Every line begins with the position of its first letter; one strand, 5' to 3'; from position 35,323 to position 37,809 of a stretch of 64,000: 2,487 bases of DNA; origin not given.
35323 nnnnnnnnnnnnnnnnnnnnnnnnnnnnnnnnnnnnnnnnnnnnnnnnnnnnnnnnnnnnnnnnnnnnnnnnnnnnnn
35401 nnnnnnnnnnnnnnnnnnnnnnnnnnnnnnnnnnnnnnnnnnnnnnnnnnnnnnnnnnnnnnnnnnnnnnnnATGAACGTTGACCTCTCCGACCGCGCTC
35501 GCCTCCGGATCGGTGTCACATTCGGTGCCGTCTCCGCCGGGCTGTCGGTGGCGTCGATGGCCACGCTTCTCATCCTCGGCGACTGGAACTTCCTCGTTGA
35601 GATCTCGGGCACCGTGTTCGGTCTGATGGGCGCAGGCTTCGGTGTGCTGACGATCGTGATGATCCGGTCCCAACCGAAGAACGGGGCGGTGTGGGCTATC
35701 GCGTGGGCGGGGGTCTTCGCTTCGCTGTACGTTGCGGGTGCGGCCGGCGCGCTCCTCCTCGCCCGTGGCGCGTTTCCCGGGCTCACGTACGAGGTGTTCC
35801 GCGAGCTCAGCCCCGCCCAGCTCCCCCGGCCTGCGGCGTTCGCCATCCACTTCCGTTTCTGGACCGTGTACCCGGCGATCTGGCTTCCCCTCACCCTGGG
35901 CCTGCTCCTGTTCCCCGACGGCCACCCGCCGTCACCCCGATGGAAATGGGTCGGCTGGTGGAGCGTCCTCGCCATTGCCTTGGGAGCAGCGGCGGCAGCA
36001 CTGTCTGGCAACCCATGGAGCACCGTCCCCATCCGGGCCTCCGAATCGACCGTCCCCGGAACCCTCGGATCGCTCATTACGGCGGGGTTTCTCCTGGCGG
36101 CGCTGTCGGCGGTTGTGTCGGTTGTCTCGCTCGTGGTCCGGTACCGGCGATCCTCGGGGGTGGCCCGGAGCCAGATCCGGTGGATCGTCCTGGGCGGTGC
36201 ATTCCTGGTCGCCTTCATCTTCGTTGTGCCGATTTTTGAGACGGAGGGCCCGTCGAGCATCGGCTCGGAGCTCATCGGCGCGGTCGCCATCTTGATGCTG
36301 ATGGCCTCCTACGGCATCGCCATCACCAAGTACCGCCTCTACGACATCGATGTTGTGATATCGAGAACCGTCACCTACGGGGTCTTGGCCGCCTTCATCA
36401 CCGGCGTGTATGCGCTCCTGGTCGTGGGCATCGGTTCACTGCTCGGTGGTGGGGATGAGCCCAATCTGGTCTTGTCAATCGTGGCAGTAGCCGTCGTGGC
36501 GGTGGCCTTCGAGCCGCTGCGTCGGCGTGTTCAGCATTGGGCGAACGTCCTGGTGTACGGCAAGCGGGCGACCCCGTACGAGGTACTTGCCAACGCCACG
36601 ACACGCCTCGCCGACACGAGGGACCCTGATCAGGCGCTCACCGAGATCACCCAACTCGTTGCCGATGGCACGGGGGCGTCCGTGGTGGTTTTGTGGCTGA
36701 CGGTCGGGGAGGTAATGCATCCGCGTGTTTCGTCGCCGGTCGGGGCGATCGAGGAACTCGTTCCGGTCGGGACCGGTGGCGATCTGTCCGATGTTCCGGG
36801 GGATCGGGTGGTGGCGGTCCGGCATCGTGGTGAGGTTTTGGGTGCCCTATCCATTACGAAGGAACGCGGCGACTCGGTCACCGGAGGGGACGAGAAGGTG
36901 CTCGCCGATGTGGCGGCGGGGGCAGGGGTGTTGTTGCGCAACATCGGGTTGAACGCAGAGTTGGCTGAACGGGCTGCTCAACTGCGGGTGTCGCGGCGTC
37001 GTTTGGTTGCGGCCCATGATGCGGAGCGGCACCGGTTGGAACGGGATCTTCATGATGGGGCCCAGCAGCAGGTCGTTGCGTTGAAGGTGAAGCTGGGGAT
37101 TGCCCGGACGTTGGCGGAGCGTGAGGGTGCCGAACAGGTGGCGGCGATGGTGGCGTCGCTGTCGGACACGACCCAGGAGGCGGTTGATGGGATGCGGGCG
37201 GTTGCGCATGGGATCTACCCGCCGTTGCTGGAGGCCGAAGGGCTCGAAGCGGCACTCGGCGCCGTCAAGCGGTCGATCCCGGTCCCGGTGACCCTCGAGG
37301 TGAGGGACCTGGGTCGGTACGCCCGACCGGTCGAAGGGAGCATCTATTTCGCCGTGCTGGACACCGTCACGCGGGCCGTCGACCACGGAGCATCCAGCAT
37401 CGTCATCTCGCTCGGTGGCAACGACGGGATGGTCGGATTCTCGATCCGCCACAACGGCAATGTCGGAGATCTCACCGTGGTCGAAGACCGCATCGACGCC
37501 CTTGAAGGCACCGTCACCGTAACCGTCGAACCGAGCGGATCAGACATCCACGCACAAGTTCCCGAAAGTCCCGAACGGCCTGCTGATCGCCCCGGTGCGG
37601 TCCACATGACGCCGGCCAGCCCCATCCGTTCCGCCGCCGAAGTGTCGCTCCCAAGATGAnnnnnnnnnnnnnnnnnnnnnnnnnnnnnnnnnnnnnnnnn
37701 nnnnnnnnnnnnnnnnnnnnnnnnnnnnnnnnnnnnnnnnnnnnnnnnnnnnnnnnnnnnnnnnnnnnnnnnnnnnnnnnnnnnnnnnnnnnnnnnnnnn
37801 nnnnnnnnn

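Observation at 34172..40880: Two-component module with a REC-LuxR-HTH-nucleotidyl-cyclase response regulator, two tandem paralogous 8-10-TM NarL-type kinases, and convergent CheY-like + NarL regulators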

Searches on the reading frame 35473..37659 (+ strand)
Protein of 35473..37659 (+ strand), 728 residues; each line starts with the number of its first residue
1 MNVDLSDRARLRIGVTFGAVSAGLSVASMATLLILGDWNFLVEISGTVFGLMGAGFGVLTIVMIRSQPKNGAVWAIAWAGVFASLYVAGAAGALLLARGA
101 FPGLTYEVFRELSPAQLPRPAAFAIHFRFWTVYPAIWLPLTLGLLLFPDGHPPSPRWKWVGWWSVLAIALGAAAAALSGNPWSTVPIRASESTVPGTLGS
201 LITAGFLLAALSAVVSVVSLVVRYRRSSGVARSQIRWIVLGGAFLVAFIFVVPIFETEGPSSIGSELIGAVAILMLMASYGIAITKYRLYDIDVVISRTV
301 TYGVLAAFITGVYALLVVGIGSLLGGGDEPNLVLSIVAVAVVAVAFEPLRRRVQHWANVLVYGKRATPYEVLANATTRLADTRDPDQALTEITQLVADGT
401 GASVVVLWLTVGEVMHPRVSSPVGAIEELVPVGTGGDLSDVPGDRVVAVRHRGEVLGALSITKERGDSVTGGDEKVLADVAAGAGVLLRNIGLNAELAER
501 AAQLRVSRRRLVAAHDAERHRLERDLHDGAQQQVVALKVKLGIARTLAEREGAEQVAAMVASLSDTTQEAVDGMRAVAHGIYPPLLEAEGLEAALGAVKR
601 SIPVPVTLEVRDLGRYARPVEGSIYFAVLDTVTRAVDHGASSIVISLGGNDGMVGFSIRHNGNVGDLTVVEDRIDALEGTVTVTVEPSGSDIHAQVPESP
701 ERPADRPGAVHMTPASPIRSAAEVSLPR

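Call 8: search_protein_families(library=pfam, proteins=[window:35473-37659:+], max_evalue=0.01)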
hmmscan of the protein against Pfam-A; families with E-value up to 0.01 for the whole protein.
window:35473-37659:+ (728 aa): 1 family
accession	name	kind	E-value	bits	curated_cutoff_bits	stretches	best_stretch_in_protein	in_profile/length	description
PF07730.19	HisKA_3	-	2.7e-12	47.5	24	1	518-584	1-66/68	Histidine kinase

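Call 9: search_protein_families(library=ncbifam, proteins=[window:35473-37659:+], max_evalue=0.01)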
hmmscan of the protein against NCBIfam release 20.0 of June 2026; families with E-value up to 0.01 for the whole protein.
window:35473-37659:+ (728 aa): 5 families
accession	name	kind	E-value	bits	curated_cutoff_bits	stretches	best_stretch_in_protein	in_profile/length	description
NF052443.1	SensHisKinMctS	equivalog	3.6e-14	51.9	700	1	502-700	234-450/457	two-component system sensor histidine kinase MctS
NF047786.1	his_kin_MadS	equivalog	5.2e-08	32.4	500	1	453-582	139-291/434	MadS family sensor histidine kinase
NF008649.0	PRK11644.1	equivalog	1.5e-06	27.2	408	1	483-604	269-387/499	signal transduction histidine-protein kinase/phosphatase UhpB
NF041945.1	LuxN_Vibrio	equivalog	0.00018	19.8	1550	1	280-372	237-323/839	quorum-sensing autoinducer 1 sensor kinase/phosphatase LuxN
NF052531.1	Strep_LiaS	equivalog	0.00064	19.1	450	1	516-684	130-312/328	envelope stress sensor histidine kinase LiaS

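Call 39: find_homologous_proteins(query=window:35473-37659:+, max_evalue=1e-20)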
Query window:35473-37659:+ (728 aa): 4188 proteins with E <= 1e-20 among 8000 candidates; the best 120 are listed.
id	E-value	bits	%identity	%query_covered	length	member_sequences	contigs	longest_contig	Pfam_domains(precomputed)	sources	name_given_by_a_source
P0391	0.0e+0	1501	96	100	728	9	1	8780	PF07730.20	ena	-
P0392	0.0e+0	1182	80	96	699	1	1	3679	PF07730.20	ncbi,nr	ncbi:MAG: histidine kinase, partial [Acidimicrobiia bacterium]|nr:histidine kinase [Acidimicrobiia b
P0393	0.0e+0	1097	75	94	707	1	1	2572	PF07730.20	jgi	jgi:signal transduction histidine kinase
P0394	0.0e+0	1087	73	96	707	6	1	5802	PF07730.20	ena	-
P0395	0.0e+0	1076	72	95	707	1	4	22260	PF07730.20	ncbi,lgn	-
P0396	0.0e+0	1075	72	99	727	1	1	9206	PF07730.20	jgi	jgi:signal transduction histidine kinase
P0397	0.0e+0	1056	72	97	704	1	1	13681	PF07730.20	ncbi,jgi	-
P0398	0.0e+0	1018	70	96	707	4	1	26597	PF07730.20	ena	-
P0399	2.6e-289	980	67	96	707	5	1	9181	PF07730.20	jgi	-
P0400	1.5e-276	938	66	93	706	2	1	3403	PF07730.20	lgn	-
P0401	4.7e-275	933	64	96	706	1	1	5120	PF07730.20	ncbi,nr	ncbi:MAG: histidine kinase [Acidimicrobiia bacterium]|nr:histidine kinase [Acidimicrobiia bacterium]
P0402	4.7e-274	929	64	95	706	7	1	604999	PF07730.20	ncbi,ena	-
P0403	6.7e-274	929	63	96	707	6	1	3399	PF07730.20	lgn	-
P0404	1.6e-266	904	63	95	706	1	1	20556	PF07730.20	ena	-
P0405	3.6e-266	903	63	97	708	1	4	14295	PF07730.20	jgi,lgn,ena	-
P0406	1.8e-264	898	62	96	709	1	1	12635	PF07730.20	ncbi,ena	-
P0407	2.1e-259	881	62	96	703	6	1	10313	PF07730.20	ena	-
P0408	5.0e-245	833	60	93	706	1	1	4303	PF07730.20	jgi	jgi:signal transduction histidine kinase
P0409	8.7e-239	813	70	75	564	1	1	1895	PF07730.20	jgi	jgi:signal transduction histidine kinase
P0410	2.8e-238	811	57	95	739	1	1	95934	PF07730.20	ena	-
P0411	3.4e-235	801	58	92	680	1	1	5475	PF07730.20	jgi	jgi:signal transduction histidine kinase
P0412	5.0e-223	761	55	97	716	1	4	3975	PF07730.20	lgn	-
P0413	1.3e-222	759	56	95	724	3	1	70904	PF07730.20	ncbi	-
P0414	2.7e-217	742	54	97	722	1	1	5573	PF07730.20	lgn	-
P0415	2.6e-213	729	52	95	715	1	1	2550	PF07730.20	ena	-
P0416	8.9e-210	717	52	94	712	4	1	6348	PF07730.20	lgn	-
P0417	3.0e-209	715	51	97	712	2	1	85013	PF01590.33,PF07730.20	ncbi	-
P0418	1.1e-208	713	52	96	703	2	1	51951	PF07730.20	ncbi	ncbi:sensor histidine kinase [Actinomycetota bacterium]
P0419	1.8e-208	713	58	91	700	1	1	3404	PF07730.20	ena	-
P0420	1.1e-207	710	51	98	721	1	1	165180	PF07730.20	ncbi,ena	-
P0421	5.5e-207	708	51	98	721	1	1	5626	PF07730.20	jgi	jgi:signal transduction histidine kinase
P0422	3.5e-205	702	52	96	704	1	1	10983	PF07730.20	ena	-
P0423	6.6e-202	691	53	95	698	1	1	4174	PF07730.20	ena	-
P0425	3.0e-198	679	51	96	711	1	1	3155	PF07730.20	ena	-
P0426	5.2e-198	678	63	75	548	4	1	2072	PF07730.20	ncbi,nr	ncbi:MAG: histidine kinase, partial [Acidimicrobiia bacterium]|nr:histidine kinase [Acidimicrobiia b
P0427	1.3e-197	677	53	97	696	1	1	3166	PF07730.20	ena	-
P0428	2.9e-197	676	52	94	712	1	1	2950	PF07730.20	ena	-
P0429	6.3e-197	674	58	84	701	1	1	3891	PF07730.20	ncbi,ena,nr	ncbi:MAG TPA: histidine kinase [Acidimicrobiia bacterium]|nr:histidine kinase [Acidimicrobiia bacter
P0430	2.1e-196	673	51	96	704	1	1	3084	PF07730.20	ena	-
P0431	1.1e-195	670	53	95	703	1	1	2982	PF07730.20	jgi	jgi:signal transduction histidine kinase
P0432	2.7e-195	669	51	95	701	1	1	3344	PF07730.20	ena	-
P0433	4.7e-195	668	56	91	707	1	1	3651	PF07730.20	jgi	jgi:signal transduction histidine kinase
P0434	9.6e-195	667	51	95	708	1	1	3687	PF07730.20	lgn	-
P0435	1.6e-194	667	53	88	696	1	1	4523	PF07730.20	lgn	-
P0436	5.1e-194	665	50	94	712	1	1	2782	PF07730.20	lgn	-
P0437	5.0e-193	662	52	95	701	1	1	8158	PF07730.20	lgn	-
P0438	6.4e-192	658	51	96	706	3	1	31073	PF07730.20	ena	-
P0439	1.0e-191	657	50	95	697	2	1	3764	PF07730.20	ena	-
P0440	1.3e-191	657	55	87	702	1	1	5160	PF07730.20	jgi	jgi:signal transduction histidine kinase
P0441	9.0e-191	654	53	88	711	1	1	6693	PF07730.20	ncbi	ncbi:MAG: sensor histidine kinase [Acidimicrobiia bacterium]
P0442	1.2e-190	654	53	93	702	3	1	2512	PF07730.20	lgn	-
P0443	3.7e-190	652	50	95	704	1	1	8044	PF07730.20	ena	-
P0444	1.1e-189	650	51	93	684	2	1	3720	PF07730.20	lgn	-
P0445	3.5e-189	649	67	66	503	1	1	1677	PF07730.20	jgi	jgi:signal transduction histidine kinase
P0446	1.0e-188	647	57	83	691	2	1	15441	PF07730.20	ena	-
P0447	2.6e-188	646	49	95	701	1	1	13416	PF07730.20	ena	-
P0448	1.5e-187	643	51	92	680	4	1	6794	PF07730.20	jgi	jgi:signal transduction histidine kinase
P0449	1.2e-186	641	49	96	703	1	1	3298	PF07730.20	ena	-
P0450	2.1e-186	640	50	96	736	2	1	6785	PF07730.20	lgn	-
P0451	8.6e-186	638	49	95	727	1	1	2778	PF07730.20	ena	-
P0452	1.4e-185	637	58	77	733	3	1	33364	PF07730.20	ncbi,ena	-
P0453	9.4e-185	634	67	66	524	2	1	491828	PF07730.20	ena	-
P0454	2.8e-184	633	53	88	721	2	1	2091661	PF07730.20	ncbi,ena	-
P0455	3.5e-184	632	50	96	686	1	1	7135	PF07730.20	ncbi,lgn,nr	ncbi:MAG: hypothetical protein BMS9Abin07_2134 [Acidimicrobiia bacterium]|nr:MAG: hypothetical prote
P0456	3.6e-184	632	49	96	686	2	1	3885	PF07730.20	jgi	jgi:signal transduction histidine kinase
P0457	5.3e-184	632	55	84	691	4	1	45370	PF07730.20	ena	-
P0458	5.7e-184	632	50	95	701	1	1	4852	PF07730.20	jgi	jgi:signal transduction histidine kinase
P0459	5.9e-184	632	58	78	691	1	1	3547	PF07730.20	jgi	jgi:signal transduction histidine kinase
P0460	6.7e-184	631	49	96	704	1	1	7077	PF13185.13,PF07730.20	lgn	-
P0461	5.5e-183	628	49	95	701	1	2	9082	PF07730.20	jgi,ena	-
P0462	6.6e-183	628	55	84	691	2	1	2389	PF07730.20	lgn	-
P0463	7.6e-183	628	50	95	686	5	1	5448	PF07730.20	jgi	jgi:signal transduction histidine kinase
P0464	8.2e-183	628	49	95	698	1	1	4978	PF07730.20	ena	-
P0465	2.3e-182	626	49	95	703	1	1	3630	PF07730.20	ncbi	-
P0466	9.2e-182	624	48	99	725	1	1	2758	PF07730.20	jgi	-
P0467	6.4e-181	622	52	85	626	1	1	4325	PF07730.20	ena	-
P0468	6.7e-181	621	53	87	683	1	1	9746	PF07730.20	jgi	jgi:signal transduction histidine kinase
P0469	2.5e-178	613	53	87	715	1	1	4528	PF07730.20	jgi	jgi:signal transduction histidine kinase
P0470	2.3e-177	610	63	66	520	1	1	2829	PF07730.20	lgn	-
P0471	2.3e-177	610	59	75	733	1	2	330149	PF07730.20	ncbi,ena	-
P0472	4.1e-177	609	46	96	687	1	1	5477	PF07730.20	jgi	jgi:signal transduction histidine kinase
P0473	1.4e-176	607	49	93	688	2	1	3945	PF07730.20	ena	-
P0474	4.0e-176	606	47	96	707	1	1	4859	PF13185.13,PF01590.33,PF07730.20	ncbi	-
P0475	4.5e-176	606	47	96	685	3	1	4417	PF07730.20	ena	-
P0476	1.2e-174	601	48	95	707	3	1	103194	PF07730.20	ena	-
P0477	6.9e-174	598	47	95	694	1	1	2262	PF07730.20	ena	-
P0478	4.3e-173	596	48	96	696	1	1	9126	PF07730.20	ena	-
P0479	5.8e-173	595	45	96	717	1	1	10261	PF13581.13,PF07730.20,PF02518.32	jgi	jgi:signal transduction histidine kinase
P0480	1.2e-172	594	47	96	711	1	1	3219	PF07730.20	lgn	-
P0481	1.3e-172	594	49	91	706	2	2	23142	PF01590.33,PF07730.20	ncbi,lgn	-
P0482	1.4e-172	594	55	76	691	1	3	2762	PF07730.20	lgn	-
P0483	2.2e-172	593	48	93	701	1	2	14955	PF07730.20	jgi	jgi:signal transduction histidine kinase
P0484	2.3e-172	593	44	97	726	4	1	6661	PF07730.20,PF02518.32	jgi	jgi:signal transduction histidine kinase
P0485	4.4e-172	592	45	95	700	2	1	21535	PF07730.20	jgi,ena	-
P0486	3.0e-171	590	61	66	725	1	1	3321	PF07730.20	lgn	-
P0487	3.4e-171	589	57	75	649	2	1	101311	PF07730.20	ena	-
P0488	4.5e-171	589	48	91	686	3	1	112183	PF07730.20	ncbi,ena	-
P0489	3.3e-170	586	48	92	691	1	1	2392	PF07730.20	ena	-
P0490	2.4e-169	583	69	57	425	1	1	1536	PF07730.20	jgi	jgi:signal transduction histidine kinase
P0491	4.1e-169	583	65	60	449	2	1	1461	PF07730.20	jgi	jgi:signal transduction histidine kinase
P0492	7.4e-169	582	49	92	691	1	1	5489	PF07730.20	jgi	jgi:signal transduction histidine kinase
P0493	8.6e-169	581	56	74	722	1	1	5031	PF07730.20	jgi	-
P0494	8.6e-169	581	48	92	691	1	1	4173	PF07730.20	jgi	jgi:signal transduction histidine kinase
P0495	2.1e-168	580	49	92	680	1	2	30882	PF07730.20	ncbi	-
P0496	5.5e-168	579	53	78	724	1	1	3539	PF07730.20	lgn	-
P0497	3.3e-167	576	69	56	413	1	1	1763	PF07730.20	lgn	-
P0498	4.9e-167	576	46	93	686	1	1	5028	PF07730.20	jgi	jgi:signal transduction histidine kinase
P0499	5.6e-167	575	47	89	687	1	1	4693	PF07730.20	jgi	jgi:signal transduction histidine kinase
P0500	9.0e-167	575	49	89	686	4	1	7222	PF07730.20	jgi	-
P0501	4.5e-166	572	46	94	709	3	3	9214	PF07730.20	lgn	-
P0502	5.0e-166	572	48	88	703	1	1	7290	PF07730.20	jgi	jgi:signal transduction histidine kinase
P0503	3.1e-165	570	46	95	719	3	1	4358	PF07730.20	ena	-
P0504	2.3e-164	567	48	89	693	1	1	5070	PF07730.20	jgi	jgi:signal transduction histidine kinase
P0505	3.3e-164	566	44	95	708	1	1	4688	PF07730.20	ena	-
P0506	3.3e-164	566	50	82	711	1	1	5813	PF07730.20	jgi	jgi:signal transduction histidine kinase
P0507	2.4e-163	563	49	88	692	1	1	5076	PF07730.20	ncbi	-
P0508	6.4e-163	562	46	97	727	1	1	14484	PF07730.20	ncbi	-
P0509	2.3e-162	560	45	91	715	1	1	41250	PF07730.20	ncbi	-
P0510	1.3e-161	558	46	92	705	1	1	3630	PF07730.20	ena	-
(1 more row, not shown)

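Call 94: find_encoding_contigs(protein=P0454, flank=6000, max_places=1)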
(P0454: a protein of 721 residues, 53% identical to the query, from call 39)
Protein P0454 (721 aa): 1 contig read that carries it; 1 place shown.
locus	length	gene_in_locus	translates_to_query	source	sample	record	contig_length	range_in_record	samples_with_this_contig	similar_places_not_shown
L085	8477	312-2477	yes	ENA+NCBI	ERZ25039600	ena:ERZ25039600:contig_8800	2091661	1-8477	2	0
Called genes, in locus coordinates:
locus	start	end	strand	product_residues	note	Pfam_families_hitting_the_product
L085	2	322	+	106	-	?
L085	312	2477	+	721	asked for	PF07730:HisKA_3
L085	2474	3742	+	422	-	-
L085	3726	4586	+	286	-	PF02518:HATPase_c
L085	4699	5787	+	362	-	PF03747:ADP_ribosyl_GH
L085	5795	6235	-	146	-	PF00072:Response_reg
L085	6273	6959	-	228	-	PF00072:Response_reg, PF00196:GerE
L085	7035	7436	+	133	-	PF13564:DoxX_2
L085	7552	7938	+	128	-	PF00903:Glyoxalase (weak)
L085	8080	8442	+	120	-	PF03795:YCII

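Call 95: find_encoding_contigs(protein=P0420, flank=6000, max_places=1)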
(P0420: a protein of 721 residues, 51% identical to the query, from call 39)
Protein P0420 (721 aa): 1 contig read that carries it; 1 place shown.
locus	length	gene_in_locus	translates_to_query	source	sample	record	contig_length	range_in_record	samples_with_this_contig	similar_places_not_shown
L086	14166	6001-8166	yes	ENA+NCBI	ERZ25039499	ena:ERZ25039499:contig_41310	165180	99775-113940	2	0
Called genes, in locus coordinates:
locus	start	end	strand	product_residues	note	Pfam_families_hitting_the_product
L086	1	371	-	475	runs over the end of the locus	PF00890:FAD_binding_2 (weak), PF01266:DAO (weak), PF01494:FAD_binding_3 (weak), PF03486:HI0933_like (weak), PF12831:FAD_oxidored (weak), PF13450:NAD_binding_8, PF01593:Amino_oxidase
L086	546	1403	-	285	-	PF12706:Lactamase_B_2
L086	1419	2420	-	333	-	PF00027:cNMP_binding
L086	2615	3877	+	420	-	PF00072:Response_reg, PF00211:Guanylate_cyc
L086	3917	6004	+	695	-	PF02518:HATPase_c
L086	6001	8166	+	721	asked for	PF07730:HisKA_3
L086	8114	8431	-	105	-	PF00072:Response_reg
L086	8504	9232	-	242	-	PF00072:Response_reg, PF00196:GerE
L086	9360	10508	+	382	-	PF18845:baeRF_family3, PF18848:baeRF_family6, PF18849:baeRF_family7, PF18851:baeRF_family8, PF18855:baeRF_family11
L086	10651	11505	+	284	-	PF01595:CNNM, PF00571:CBS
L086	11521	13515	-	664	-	PF00415:RCC1 (weak), PF25390:WD40_RLD, PF13540:RCC1_2, PF00415:RCC1 (weak), PF13540:RCC1_2, PF00415:RCC1 (weak), PF13540:RCC1_2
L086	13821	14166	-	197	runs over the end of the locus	PF01081:Aldolase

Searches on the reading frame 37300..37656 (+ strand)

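Call 10: search_protein_families(library=pfam, proteins=[window:37300-37656:+], max_evalue=10)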
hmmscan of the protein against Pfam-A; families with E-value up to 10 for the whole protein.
seq(119 aa): 2 families
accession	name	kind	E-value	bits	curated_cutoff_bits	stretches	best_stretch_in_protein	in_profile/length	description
PF02518.31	HATPase_c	-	0.032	15.1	26.4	1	15-53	6-46/111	Histidine kinase-, DNA gyrase B-, and HSP90-like ATPase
PF05031.18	NEAT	-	0.17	12.8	32.8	1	21-87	31-98/119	Iron Transport-associated domain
